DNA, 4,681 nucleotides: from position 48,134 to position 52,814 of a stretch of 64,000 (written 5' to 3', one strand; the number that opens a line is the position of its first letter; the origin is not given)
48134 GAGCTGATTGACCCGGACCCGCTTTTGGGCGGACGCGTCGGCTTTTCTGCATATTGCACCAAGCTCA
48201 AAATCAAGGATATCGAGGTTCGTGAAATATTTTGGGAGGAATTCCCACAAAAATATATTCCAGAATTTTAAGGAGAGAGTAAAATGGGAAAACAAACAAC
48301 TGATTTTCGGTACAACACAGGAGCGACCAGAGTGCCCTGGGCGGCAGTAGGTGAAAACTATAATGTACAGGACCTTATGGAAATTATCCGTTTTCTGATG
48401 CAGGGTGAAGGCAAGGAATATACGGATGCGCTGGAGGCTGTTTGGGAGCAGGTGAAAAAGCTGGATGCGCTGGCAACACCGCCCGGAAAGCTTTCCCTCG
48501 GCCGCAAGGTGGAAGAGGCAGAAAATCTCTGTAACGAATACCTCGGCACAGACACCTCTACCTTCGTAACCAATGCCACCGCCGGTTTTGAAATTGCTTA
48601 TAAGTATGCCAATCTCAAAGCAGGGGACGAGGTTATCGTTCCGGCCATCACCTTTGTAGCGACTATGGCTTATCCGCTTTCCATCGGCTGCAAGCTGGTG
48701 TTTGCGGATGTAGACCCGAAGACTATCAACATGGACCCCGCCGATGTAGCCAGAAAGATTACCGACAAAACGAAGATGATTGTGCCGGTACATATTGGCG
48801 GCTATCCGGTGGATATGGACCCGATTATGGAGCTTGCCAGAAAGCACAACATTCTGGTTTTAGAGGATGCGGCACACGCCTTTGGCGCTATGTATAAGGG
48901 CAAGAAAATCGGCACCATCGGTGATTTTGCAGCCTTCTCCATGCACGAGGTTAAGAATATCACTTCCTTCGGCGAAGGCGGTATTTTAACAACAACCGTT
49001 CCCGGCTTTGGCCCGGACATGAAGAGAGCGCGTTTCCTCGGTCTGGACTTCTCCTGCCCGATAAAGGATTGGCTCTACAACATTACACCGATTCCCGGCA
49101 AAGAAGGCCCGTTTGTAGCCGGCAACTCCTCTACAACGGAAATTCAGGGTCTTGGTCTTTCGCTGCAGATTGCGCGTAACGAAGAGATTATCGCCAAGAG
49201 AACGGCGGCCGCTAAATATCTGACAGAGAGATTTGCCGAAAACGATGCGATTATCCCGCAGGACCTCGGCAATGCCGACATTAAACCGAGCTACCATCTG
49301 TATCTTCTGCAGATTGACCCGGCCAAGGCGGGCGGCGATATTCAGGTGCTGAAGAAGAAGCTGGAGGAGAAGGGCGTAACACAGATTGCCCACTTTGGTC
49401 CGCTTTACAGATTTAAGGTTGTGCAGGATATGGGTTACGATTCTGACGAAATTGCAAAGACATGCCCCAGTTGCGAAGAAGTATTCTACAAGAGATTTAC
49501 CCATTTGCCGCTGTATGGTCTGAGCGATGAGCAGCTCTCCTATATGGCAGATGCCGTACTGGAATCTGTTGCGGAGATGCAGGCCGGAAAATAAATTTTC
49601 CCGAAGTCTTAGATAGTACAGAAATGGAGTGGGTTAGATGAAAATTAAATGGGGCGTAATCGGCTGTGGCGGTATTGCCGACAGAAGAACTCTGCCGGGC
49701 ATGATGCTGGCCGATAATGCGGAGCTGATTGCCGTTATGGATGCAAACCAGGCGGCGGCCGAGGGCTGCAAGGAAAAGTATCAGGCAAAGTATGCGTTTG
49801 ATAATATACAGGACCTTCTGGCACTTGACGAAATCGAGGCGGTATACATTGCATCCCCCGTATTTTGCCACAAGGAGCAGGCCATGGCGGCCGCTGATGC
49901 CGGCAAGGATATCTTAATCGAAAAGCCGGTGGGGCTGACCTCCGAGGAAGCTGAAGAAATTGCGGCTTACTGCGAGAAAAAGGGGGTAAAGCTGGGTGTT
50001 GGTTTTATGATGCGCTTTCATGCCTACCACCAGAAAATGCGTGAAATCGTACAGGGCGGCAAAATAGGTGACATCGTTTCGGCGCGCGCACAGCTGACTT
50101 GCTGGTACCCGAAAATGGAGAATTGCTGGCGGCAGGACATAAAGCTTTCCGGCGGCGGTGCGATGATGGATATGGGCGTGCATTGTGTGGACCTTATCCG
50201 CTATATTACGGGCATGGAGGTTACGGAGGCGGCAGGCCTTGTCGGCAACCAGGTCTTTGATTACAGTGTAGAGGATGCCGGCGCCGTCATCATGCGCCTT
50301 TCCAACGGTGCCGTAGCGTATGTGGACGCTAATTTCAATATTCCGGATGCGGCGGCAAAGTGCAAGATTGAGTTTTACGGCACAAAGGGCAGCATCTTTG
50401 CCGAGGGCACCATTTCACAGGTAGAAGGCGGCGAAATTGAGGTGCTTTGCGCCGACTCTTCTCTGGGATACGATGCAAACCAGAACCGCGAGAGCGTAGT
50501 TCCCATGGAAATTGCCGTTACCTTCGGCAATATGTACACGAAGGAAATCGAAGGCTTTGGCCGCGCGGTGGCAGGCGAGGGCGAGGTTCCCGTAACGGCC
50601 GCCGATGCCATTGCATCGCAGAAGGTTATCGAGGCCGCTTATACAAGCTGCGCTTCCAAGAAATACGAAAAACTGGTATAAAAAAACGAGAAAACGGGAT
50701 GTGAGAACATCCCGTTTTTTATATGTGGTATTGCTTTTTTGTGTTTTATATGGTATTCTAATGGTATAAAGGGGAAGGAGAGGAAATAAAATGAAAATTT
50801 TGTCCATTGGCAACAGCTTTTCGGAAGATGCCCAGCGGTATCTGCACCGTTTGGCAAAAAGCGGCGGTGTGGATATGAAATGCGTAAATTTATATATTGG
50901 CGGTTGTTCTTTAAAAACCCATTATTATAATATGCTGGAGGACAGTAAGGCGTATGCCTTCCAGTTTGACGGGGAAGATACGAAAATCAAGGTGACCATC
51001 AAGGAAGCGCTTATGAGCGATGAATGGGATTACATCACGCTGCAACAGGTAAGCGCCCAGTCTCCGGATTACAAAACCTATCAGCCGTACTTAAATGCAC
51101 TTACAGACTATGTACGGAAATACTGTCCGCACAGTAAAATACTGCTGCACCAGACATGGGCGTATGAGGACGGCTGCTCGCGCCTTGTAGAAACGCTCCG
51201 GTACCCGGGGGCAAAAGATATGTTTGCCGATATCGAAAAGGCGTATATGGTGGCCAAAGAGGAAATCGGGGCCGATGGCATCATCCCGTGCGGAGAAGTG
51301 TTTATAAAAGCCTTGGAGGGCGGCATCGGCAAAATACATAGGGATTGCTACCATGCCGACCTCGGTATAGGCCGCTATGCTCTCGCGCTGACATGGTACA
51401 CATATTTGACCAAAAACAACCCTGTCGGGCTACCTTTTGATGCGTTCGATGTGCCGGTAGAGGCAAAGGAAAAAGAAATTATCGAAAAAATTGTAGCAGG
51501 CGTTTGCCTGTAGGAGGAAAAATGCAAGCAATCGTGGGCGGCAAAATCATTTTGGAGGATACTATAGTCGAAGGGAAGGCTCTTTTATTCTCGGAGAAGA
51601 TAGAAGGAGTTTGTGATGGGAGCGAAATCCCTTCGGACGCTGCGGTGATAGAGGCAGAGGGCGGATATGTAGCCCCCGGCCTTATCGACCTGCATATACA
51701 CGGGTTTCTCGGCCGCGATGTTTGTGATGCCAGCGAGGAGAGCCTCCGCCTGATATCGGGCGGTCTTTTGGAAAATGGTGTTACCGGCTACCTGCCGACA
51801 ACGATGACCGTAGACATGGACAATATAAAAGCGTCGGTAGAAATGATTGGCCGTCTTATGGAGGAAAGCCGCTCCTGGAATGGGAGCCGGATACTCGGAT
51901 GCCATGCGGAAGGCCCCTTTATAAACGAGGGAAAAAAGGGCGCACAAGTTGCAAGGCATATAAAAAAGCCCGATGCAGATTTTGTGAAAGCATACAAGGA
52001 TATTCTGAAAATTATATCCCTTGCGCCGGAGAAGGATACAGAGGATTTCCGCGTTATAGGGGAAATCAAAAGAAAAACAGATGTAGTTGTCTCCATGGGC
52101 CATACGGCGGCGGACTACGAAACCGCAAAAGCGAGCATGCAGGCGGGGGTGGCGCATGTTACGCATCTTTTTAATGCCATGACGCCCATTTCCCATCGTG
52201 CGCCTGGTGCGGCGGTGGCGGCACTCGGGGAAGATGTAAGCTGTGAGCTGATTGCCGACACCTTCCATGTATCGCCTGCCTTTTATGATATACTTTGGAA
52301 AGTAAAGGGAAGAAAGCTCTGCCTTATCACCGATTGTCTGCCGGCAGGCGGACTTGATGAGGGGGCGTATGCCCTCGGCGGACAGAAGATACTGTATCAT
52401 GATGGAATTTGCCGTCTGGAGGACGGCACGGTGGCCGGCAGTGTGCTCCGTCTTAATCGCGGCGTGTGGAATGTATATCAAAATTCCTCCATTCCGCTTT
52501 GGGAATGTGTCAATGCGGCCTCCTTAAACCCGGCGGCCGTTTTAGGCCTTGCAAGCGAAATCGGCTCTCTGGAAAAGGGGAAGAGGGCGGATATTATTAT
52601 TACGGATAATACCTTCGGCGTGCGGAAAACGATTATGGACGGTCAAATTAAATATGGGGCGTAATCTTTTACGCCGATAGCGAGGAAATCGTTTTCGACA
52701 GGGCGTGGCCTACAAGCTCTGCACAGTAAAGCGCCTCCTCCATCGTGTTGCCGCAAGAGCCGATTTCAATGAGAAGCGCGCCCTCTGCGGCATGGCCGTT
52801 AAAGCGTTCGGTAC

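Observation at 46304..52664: ROK-regulated amino-sugar locus combining NtdA-like aminotransferase, NtdC-like oxidoreductase, SGNH-like protein and NagA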

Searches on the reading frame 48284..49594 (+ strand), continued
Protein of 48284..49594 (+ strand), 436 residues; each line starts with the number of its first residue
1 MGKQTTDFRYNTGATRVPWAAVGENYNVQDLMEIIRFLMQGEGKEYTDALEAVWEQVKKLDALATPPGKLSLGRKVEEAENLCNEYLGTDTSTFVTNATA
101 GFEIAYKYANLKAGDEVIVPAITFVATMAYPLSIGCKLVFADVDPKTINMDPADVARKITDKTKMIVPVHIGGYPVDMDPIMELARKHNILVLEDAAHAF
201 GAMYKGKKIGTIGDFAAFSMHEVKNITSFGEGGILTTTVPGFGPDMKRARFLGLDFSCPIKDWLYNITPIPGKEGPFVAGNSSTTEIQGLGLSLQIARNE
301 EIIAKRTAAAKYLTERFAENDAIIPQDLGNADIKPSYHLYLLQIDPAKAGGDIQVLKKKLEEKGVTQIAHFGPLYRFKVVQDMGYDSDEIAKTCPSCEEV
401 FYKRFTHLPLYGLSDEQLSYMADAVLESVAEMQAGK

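Call 91: find_encoding_contigs(protein=P0510, flank=9000, max_places=3)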
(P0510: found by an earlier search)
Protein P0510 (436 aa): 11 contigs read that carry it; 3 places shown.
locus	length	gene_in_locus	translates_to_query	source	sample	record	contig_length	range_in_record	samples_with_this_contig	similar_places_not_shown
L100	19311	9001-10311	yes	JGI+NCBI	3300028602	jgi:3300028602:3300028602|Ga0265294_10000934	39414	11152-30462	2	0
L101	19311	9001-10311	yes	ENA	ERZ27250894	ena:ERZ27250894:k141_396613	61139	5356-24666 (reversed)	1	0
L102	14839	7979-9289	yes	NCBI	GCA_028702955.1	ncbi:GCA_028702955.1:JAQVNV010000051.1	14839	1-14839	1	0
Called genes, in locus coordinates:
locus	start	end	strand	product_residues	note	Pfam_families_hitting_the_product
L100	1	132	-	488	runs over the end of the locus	PF00884:Sulfatase, PF01663:Phosphodiest, PF02995:DUF229 (weak), PF16347:SGSH_C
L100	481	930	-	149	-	-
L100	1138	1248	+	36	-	-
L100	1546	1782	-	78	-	PF15919:HicB_lk_antitox (weak)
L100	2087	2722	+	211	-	PF04542:Sigma70_r2, PF08281:Sigma70_r4_2, PF04545:Sigma70_r4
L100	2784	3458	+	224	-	PF02922:CBM_48, PF16561:AMPK1_CBM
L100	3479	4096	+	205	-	-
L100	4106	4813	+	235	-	-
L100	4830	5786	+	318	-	-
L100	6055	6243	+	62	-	-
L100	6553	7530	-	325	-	PF13518:HTH_28 (faint), PF13412:HTH_24 (faint), PF04198:Sugar-bind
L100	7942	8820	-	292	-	PF02811:PHP (faint)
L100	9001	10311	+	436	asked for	PF01041:DegT_DnrJ_EryC1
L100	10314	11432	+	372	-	PF01208:URO-D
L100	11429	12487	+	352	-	PF01208:URO-D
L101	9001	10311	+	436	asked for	PF01041:DegT_DnrJ_EryC1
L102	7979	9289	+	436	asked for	PF01041:DegT_DnrJ_EryC1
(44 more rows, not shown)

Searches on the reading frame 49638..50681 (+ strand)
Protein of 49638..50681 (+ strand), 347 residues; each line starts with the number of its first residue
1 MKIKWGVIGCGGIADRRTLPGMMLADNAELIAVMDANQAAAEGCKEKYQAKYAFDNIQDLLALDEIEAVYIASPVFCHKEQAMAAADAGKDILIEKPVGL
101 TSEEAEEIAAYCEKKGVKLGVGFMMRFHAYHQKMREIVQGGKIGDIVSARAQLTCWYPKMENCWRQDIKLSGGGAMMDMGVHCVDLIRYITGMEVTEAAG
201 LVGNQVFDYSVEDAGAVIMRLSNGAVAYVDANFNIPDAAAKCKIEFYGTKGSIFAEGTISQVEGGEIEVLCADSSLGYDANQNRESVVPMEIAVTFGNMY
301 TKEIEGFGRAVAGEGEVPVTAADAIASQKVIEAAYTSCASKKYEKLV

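Call 3: search_protein_families(library=pfam, proteins=[window:49638-50681:+], max_evalue=0.01)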
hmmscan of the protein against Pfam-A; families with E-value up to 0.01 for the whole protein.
window:49638-50681:+ (347 aa): 4 families
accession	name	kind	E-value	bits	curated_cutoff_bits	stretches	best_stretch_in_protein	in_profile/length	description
PF22725.1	GFO_IDH_MocA_C3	-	2e-30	105.8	27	1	131-253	1-123/124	GFO/IDH/MocA C-terminal domain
PF01408.29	GFO_IDH_MocA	-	4.4e-29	102.1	24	1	3-123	1-120/120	Oxidoreductase family, NAD-binding Rossmann fold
PF02894.22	GFO_IDH_MocA_C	-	4.3e-26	92.5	22.9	1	135-343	1-215/218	Oxidoreductase family, C-terminal alpha/beta domain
PF22685.1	Gal80p_C-like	-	7.6e-05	23.4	29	1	133-210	5-86/152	Gal80p, C-terminal domain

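Call 4: search_protein_families(library=ncbifam, proteins=[window:49638-50681:+], max_evalue=0.01)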
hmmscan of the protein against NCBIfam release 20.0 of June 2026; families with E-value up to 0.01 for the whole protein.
window:49638-50681:+ (347 aa): 10 families
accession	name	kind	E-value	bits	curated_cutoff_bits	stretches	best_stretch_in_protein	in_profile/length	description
TIGR04380.1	myo_inos_iolG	equivalog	3.9e-49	167.3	355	1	3-342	2-327/330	inositol 2-dehydrogenase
NF040723.1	UDP-GlcNAcDh_Arch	equivalog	2.9e-36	125.5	450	1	4-251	2-233/302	UDP-N-acetylglucosamine 3-dehydrogenase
NF041392.1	XylDh_Gfo6_Halo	equivalog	9.3e-33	113.5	350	1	3-340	17-344/350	D-xylose 1-dehydrogenase Gfo6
NF052479.1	LevoglcsnDh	equivalog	6.4e-28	97.5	650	1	32-197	40-207/386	levoglucosan dehydrogenase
NF008607.0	PRK11579.1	subfamily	5.9e-21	74.8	330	1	2-342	4-341/346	oxidoreductase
NF052679.1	InsChiInosDhIolG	equivalog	3e-20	72.5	540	1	1-190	1-184/343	bifunctional inositol 2-dehydrogenase/D-chiro-inositol 1-dehydrogenase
NF007574.0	PRK10206.1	equivalog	3.3e-16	59.3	352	1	1-192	1-188/345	oxidoreductase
NF058563.1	BT_2159_fam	equivalog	5e-14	52.1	650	1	3-195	1-187/350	disaccharide 3-dehydrogenase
NF058561.1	BT_2158_fam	equivalog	1.5e-08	33.7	750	1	8-151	41-182/487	glycoside 3-dehydrogenase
NF009830.0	PRK13304.1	equivalog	3.6e-05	23.3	267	1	3-96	2-92/265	aspartate dehydrogenase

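Call 6: search_solved_structures(query=window:49638-50681:+, max_evalue=1e-10)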
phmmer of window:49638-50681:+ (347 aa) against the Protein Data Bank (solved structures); distinct sequences matched with E-value up to 1e-10: 62 (the best 60 are shown).
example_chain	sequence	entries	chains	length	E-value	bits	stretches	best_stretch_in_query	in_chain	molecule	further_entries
2glx_A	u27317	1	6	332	1.1e-33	119.9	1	4-329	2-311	1,5-anhydro-D-fructose reductase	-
4koa_A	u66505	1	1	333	2.2e-32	115.7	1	3-327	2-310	1,5-anhydro-D-fructose reductase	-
4had_A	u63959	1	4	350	2.4e-27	99.2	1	3-340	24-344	Probable oxidoreductase protein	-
3evn_A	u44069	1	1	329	1.6e-26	96.5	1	2-253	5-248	Oxidoreductase, Gfo/Idh/MocA family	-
4n54_A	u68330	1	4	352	4.1e-26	95.1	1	3-326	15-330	Inositol dehydrogenase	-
4mkx_A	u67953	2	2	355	4.2e-26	95.1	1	3-326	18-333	Inositol dehydrogenase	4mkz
3cea_A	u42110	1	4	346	8.7e-25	90.8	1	4-234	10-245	Myo-inositol 2-dehydrogenase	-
9m3d_B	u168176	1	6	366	1.2e-24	90.3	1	2-190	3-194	DgpA1 from W974-1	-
3ezy_A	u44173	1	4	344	1.7e-24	89.8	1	1-257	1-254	Dehydrogenase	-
7xr9_A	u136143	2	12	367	2.7e-24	89.2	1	2-197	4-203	DgpA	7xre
3rbv_A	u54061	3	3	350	6.4e-23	84.6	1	3-254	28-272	Sugar 3-ketoreductase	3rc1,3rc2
4hkt_A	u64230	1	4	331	1.1e-22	83.9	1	1-342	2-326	Inositol 2-dehydrogenase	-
3q2k_A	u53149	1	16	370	1.1e-22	83.8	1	2-258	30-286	oxidoreductase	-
5a02_A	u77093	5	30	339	1.1e-22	83.8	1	2-197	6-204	ALDOSE-ALDOSE OXIDOREDUCTASE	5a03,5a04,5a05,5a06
8tdi_L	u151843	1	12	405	1.3e-22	83.6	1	13-227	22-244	P2B11 Glucuronide-3-dehydrogenase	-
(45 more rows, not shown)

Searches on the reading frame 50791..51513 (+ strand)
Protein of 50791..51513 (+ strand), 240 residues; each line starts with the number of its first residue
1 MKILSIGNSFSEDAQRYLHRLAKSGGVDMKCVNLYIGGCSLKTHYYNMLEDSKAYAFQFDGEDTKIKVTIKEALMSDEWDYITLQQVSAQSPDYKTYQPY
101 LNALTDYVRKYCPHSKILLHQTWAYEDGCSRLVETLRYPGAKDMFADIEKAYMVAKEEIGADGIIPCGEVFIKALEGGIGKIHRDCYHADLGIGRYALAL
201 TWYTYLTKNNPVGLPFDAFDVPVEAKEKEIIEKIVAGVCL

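Call 3: search_protein_families(library=pfam, proteins=[window:50791-51513:+], max_evalue=0.01)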
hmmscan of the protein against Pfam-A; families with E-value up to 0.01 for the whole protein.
window:50791-51513:+ (240 aa): 1 family
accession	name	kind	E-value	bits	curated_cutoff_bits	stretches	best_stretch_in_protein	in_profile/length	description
PF16227.11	DUF4886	-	2.1e-67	227.1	26.7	1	2-233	1-237/242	Domain of unknown function (DUF4886)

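Call 4: search_protein_families(library=ncbifam, proteins=[window:50791-51513:+], max_evalue=0.01)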
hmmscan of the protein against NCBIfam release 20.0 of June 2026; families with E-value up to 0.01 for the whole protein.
window:50791-51513:+ (240 aa): 0 families

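Call 8: search_solved_structures(query=window:50791-51513:+, max_evalue=10)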
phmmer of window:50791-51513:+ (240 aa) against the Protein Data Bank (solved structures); distinct sequences matched with E-value up to 10: 7.
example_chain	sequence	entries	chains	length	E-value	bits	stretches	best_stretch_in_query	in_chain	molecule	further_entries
4i8i_A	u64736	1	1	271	2.5e-41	145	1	1-220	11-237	hypothetical protein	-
6ft5_A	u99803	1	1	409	0.00032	23.5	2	24-184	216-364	alphaRep A3_A3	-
4s1p_A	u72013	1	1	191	0.0075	19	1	70-155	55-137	Uncharacterized protein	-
6fsq_A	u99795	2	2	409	0.47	13.1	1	19-184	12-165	alphaRep A3_bGFPD | A3_bGFPD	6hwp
4q9a_A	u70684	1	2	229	0.88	12.2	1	92-202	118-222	Tat pathway signal sequence domain protein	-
4g6x_A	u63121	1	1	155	0.94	12.1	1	21-93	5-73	Glyoxalase/bleomycin resistance protein/dioxygenase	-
6kl2_A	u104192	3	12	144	1.7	11.3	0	194-225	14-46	Nucleoprotein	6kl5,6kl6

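Call 44: find_encoding_contigs(protein=window:50791-51513:+, flank=8000, max_places=4)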
Protein window:50791-51513:+ (240 aa): no gene with exactly this product is on record in the collection.

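Call 63: find_related_loci(query=window:50791-51513:+, collection=metagenome_contigs, flank=6000)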
Query window:50791-51513:+ (240 aa) in metagenome_contigs; peptide patterns used: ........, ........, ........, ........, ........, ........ (x = any residue, [..] = any of these).
600 stretches matched a pattern (row limit reached: there are more); 4 encode a relative of the query (tblastn E <= 1e-3); 4 distinct loci.
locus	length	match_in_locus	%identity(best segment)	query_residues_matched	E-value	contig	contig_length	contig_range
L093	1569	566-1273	53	1-234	2e-89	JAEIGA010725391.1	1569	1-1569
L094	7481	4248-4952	56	1-236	1e-83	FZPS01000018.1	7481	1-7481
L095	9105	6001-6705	56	1-236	1e-83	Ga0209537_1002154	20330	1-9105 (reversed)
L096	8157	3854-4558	53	1-235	2e-83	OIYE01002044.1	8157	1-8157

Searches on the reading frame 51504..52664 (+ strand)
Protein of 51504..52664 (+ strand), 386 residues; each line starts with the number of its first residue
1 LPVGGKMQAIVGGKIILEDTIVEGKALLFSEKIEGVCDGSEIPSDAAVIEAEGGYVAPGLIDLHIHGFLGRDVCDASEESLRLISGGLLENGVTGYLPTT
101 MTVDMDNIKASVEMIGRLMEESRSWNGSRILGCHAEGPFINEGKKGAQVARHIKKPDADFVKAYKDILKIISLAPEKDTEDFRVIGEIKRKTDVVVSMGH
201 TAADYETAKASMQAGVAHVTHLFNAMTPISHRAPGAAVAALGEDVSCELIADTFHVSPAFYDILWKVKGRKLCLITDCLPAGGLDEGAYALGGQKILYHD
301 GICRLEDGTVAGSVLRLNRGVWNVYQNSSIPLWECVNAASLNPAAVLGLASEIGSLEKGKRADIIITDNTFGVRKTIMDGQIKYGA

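Call 3: search_protein_families(library=pfam, proteins=[window:51504-52664:+], max_evalue=0.01)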
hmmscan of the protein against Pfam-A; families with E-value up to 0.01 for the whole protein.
window:51504-52664:+ (386 aa): 2 families
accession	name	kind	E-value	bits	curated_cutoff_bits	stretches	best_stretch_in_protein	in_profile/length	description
PF01979.26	Amidohydro_1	-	1.1e-21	77.9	25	1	55-382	1-344/345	Amidohydrolase family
PF07969.17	Amidohydro_3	-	1.5e-12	48.2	29.7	2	328-370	405-447/472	Amidohydrolase family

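Call 4: search_protein_families(library=ncbifam, proteins=[window:51504-52664:+], max_evalue=0.01)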
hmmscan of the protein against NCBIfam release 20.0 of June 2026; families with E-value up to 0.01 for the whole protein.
window:51504-52664:+ (386 aa): 57 families (the best 25 are shown)
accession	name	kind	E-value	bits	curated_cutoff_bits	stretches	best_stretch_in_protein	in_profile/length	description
TIGR00221.1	nagA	equivalog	4e-94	315.7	225.65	1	15-380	12-379/380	N-acetylglucosamine-6-phosphate deacetylase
NF008371.0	PRK11170.1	equivalog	9.6e-73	245.3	483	1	7-383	1-379/382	N-acetylglucosamine-6-phosphate deacetylase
NF011990.0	PRK15446.2-6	subfamily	4.4e-17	61.9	233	2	322-382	318-381/390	alpha-D-ribose 1-methylphosphonate 5-triphosphate diphosphatase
TIGR02318.1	phosphono_phnM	equivalog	1.3e-14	53.9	390.55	2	10-64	2-54/376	phosphonate metabolism protein PhnM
NF006689.0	PRK09237.1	equivalog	7.1e-11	41.3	371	2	30-72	29-71/383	amidohydrolase/deacetylase family metallohydrolase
NF011989.0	PRK15446.2-5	equivalog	1.1e-10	40.8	565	2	10-66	6-62/385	alpha-D-ribose 1-methylphosphonate 5-triphosphate diphosphatase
NF009060.0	PRK12394.1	equivalog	2.1e-10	39.9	442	2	324-367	295-338/381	metallo-dependent hydrolase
NF005557.0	PRK07228.1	equivalog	3.3e-10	39.3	522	2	325-368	332-375/445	5'-deoxyadenosine deaminase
TIGR00857.1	pyrC_multi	subfamily_domain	1e-09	37.9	279.05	2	24-67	6-48/412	dihydroorotase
NF004839.0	PRK06189.1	equivalog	1.1e-09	37.4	631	2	10-66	7-62/451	allantoinase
NF011984.0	PRK15446.1-5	equivalog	1.6e-09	37.1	260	2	13-65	9-59/379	alpha-D-ribose 1-methylphosphonate 5-triphosphate diphosphatase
TIGR03178.1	allantoinase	equivalog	3.7e-09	35.9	357.85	1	10-66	4-59/441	allantoinase AllB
TIGR01224.1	hutI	equivalog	6.9e-09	35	298.15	2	334-368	318-352/377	imidazolonepropionase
NF006056.0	PRK08204.1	subfamily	7.1e-09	34.9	391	1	326-369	338-381/449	hypothetical protein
NF011987.0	PRK15446.2-3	subfamily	1.1e-08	34.3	253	1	8-68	12-70/395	alpha-D-ribose 1-methylphosphonate 5-triphosphate diphosphatase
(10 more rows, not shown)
